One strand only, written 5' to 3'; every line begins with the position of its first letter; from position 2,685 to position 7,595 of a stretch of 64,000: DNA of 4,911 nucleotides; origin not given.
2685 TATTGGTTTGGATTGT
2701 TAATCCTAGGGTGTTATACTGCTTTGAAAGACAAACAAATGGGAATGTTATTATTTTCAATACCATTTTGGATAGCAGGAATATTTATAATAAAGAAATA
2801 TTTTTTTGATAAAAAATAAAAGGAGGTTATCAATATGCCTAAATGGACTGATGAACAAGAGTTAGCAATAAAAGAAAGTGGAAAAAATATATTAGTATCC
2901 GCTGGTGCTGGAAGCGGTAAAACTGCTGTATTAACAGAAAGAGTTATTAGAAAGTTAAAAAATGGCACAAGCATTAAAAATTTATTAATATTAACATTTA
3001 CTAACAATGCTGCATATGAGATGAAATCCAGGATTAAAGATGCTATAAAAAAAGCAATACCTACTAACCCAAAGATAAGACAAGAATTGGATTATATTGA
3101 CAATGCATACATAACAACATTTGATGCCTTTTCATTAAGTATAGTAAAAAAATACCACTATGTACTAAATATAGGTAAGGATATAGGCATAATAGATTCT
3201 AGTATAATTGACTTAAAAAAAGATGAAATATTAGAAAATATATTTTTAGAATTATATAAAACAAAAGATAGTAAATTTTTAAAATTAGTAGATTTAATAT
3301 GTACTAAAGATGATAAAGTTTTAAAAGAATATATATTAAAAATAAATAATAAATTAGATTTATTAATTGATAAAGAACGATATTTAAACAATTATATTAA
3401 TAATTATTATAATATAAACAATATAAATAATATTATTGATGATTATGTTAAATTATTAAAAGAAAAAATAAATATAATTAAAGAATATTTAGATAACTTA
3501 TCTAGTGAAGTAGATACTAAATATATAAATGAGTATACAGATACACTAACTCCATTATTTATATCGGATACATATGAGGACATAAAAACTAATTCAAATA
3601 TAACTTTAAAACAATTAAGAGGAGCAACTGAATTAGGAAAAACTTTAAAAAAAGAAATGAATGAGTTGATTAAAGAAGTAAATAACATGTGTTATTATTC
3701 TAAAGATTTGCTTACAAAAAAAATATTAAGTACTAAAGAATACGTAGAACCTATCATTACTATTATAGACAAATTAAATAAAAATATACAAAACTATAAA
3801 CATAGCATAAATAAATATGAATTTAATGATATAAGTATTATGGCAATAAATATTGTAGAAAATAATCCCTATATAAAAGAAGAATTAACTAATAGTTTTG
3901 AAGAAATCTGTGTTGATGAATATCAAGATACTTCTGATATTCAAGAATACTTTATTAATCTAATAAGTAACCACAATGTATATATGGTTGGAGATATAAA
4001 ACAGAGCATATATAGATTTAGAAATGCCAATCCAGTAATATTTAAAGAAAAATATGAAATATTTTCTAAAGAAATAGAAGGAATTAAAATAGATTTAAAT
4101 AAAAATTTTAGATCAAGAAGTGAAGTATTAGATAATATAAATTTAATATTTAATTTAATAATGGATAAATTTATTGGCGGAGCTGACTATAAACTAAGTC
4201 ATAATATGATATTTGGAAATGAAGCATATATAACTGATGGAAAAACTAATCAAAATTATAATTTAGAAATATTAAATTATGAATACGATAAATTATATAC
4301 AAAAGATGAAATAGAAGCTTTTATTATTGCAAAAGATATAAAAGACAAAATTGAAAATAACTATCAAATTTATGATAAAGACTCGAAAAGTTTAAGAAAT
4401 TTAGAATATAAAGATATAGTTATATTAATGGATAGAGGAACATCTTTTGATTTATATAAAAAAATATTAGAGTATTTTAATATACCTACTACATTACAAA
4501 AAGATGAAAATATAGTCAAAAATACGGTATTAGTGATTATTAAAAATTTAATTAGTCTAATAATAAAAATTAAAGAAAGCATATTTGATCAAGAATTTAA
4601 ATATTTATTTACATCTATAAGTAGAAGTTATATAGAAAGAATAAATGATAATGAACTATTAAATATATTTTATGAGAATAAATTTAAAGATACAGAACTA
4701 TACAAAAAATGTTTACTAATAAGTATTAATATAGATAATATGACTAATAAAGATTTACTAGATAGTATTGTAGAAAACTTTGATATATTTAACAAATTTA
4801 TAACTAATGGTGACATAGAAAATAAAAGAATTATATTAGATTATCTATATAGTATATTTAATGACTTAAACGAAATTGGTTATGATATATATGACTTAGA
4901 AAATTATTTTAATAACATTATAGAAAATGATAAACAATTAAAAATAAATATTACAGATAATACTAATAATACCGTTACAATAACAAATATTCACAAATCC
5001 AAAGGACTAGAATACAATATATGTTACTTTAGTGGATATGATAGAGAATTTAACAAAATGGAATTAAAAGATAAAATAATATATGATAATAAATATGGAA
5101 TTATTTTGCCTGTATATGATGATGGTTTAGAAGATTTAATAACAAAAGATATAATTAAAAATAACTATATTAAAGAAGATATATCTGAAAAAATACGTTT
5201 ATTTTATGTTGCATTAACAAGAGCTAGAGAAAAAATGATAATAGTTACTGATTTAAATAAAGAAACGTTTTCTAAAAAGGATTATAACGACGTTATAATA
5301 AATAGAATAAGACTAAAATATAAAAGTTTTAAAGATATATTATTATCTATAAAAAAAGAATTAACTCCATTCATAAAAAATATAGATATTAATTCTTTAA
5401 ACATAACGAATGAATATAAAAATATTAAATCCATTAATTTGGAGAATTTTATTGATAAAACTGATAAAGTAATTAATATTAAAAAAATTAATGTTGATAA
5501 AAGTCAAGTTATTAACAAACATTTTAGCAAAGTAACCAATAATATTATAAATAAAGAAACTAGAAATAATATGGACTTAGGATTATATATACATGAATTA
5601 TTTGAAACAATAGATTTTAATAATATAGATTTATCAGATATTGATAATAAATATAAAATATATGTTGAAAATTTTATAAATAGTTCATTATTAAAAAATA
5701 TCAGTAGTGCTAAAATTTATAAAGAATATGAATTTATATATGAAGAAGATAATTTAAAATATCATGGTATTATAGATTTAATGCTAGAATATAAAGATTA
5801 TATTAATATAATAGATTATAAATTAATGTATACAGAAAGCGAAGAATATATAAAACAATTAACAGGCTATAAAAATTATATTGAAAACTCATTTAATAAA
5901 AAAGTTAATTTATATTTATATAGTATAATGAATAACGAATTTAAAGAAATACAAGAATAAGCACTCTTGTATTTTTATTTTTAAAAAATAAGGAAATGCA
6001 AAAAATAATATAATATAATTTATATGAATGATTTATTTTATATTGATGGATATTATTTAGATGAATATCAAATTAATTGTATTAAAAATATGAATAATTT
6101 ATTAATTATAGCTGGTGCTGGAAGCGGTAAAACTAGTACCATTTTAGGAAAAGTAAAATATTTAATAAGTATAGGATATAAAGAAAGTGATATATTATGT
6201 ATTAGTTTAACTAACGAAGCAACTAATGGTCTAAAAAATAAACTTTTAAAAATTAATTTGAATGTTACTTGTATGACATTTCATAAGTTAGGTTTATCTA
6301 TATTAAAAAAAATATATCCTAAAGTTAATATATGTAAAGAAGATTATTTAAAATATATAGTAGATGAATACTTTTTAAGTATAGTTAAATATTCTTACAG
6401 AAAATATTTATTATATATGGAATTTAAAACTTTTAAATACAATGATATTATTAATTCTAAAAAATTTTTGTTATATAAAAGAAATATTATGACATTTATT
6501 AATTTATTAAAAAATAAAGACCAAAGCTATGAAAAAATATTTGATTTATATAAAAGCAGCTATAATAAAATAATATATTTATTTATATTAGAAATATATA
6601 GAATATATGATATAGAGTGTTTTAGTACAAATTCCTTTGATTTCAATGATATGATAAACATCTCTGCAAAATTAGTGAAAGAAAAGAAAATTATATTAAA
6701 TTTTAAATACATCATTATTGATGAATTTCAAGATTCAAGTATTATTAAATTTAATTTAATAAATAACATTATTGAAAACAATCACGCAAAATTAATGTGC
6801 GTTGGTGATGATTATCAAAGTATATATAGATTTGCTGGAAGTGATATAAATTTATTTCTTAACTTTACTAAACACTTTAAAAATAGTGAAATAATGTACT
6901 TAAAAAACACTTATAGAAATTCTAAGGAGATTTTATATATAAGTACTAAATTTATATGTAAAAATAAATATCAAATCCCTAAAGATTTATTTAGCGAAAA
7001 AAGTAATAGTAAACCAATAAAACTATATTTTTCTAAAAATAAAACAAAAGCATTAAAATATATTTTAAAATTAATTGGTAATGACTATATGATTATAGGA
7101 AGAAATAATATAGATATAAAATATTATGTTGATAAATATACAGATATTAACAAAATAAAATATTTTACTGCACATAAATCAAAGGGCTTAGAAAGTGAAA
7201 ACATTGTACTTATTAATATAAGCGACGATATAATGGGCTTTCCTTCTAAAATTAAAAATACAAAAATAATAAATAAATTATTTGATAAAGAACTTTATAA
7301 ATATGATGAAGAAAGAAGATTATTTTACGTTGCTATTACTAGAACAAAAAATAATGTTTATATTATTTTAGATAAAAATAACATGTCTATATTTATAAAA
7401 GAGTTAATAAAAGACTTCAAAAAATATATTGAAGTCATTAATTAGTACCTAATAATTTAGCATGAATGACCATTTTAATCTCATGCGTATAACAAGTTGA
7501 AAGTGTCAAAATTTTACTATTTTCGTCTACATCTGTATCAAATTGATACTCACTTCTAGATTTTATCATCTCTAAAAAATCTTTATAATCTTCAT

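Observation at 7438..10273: Sortase B locus: NPQTF-anchored surface protein followed by an SrtB carrying a repetitive cytoplasmic N-terminal extension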

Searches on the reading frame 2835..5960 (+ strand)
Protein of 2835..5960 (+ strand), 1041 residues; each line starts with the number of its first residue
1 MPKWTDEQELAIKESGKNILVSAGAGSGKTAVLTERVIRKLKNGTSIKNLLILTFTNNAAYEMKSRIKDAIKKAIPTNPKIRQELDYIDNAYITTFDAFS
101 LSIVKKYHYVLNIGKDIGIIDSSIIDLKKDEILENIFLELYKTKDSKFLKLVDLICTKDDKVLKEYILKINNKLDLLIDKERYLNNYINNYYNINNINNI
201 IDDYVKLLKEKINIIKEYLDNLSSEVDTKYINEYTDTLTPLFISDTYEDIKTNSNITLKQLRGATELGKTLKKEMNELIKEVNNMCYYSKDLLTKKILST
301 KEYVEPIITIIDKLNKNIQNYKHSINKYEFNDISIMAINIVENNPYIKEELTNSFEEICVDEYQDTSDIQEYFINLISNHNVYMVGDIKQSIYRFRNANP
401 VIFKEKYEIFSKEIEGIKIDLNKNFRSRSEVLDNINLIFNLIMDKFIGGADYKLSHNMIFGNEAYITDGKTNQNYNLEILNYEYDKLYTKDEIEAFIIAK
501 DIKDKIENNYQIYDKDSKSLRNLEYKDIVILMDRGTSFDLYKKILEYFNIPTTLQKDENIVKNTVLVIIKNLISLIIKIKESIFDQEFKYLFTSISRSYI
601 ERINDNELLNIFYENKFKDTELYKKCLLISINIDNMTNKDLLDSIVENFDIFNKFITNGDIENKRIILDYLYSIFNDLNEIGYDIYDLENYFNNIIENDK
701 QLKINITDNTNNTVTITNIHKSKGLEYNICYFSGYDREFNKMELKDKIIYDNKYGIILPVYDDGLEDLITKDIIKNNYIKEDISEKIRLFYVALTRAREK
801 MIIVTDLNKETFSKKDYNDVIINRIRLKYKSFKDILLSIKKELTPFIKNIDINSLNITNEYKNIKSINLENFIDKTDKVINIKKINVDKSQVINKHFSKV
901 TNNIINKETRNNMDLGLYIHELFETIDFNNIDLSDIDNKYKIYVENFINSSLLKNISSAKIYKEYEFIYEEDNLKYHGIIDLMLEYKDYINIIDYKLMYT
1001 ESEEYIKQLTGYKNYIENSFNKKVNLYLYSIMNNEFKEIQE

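Call 57: search_protein_families(library=pfam, proteins=[window:2835-5960:+], max_evalue=0.001)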
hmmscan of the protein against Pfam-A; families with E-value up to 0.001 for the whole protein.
window:2835-5960:+ (1041 aa): 6 families
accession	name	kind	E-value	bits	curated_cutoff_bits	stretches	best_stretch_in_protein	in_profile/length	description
PF00580.27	UvrD-helicase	-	5.4e-50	171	23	2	4-237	1-224/271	UvrD/REP helicase N-terminal domain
PF13245.12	AAA_19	-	4.8e-15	56.4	25.1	1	11-396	4-134/134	AAA domain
PF13361.12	UvrD_C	-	2.7e-13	50.5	25.6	1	419-804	1-346/350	UvrD-like helicase C-terminal domain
PF13538.12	UvrD_C_2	-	3e-08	33.8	27.4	0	785-804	33-52/52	UvrD-like helicase C-terminal domain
PF01443.25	Viral_helicase1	-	8.1e-06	26.2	21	0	784-805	207-228/228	Viral superfamily 1 RNA helicase core domain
PF00270.35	DEAD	-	0.00028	21.1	26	1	7-73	3-71/167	DEAD/DEAH box helicase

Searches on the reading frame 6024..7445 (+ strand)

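Call 57: search_protein_families(library=pfam, proteins=[window:6024-7445:+], max_evalue=0.001)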
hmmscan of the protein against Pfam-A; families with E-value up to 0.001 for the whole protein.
window:6024-7445:+ (473 aa): 6 families
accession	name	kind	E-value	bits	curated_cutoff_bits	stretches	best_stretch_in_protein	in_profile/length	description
PF00580.27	UvrD-helicase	-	5.5e-43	148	23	1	23-286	13-271/271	UvrD/REP helicase N-terminal domain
PF13245.12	AAA_19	-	4.8e-20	72.5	25.1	1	22-270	10-133/134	AAA domain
PF13361.12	UvrD_C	-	1.1e-14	55.1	25.6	1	374-450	283-348/350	UvrD-like helicase C-terminal domain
PF13538.12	UvrD_C_2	-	6.5e-07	29.6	27.4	1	424-448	28-52/52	UvrD-like helicase C-terminal domain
PF01443.25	Viral_helicase1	-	3.8e-06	27.3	21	0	226-448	59-227/228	Viral superfamily 1 RNA helicase core domain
PF13604.12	AAA_30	-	2.3e-05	24.7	27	0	27-115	22-96/191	AAA domain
